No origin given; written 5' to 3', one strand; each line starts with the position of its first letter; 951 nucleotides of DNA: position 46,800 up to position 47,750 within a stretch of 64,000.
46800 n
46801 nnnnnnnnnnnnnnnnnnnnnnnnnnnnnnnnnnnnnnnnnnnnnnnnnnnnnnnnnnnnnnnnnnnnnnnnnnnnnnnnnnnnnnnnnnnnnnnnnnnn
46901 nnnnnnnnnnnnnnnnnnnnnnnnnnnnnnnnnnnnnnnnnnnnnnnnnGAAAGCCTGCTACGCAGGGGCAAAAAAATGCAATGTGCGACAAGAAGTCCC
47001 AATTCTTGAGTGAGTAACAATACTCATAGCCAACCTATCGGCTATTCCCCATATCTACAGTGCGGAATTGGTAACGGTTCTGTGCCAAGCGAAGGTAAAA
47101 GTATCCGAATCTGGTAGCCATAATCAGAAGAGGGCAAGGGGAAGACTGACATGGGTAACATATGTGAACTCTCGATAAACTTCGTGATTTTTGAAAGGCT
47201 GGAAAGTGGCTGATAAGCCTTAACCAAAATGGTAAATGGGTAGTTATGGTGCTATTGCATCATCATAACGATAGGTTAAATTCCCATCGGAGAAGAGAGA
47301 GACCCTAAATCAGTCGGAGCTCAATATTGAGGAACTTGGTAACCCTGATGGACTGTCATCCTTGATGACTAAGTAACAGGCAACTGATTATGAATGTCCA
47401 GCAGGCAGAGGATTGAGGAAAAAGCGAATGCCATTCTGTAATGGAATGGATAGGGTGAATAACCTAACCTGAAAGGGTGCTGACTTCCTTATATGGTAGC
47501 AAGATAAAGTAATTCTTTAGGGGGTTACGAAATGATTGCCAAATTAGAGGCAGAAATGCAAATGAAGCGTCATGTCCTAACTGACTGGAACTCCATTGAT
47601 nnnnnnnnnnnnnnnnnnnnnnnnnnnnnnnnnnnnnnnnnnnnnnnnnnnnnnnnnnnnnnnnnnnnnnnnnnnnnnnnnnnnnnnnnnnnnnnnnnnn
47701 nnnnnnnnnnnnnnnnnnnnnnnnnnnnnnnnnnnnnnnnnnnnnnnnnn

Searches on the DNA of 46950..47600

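Call 12: search_rna_families(source=window, start=46950, end=47600, threshold=evalue, max_evalue=1, show_alignments=4)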
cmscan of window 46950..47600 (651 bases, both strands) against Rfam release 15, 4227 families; matches with E-value up to 1: 1.
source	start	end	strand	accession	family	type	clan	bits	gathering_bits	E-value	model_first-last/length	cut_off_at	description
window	47026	47135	+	RF02012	group-II-D1D4-7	Intron;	CL00102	43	34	1.2e-07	1-151/151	no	Group II catalytic intron D1-D4-7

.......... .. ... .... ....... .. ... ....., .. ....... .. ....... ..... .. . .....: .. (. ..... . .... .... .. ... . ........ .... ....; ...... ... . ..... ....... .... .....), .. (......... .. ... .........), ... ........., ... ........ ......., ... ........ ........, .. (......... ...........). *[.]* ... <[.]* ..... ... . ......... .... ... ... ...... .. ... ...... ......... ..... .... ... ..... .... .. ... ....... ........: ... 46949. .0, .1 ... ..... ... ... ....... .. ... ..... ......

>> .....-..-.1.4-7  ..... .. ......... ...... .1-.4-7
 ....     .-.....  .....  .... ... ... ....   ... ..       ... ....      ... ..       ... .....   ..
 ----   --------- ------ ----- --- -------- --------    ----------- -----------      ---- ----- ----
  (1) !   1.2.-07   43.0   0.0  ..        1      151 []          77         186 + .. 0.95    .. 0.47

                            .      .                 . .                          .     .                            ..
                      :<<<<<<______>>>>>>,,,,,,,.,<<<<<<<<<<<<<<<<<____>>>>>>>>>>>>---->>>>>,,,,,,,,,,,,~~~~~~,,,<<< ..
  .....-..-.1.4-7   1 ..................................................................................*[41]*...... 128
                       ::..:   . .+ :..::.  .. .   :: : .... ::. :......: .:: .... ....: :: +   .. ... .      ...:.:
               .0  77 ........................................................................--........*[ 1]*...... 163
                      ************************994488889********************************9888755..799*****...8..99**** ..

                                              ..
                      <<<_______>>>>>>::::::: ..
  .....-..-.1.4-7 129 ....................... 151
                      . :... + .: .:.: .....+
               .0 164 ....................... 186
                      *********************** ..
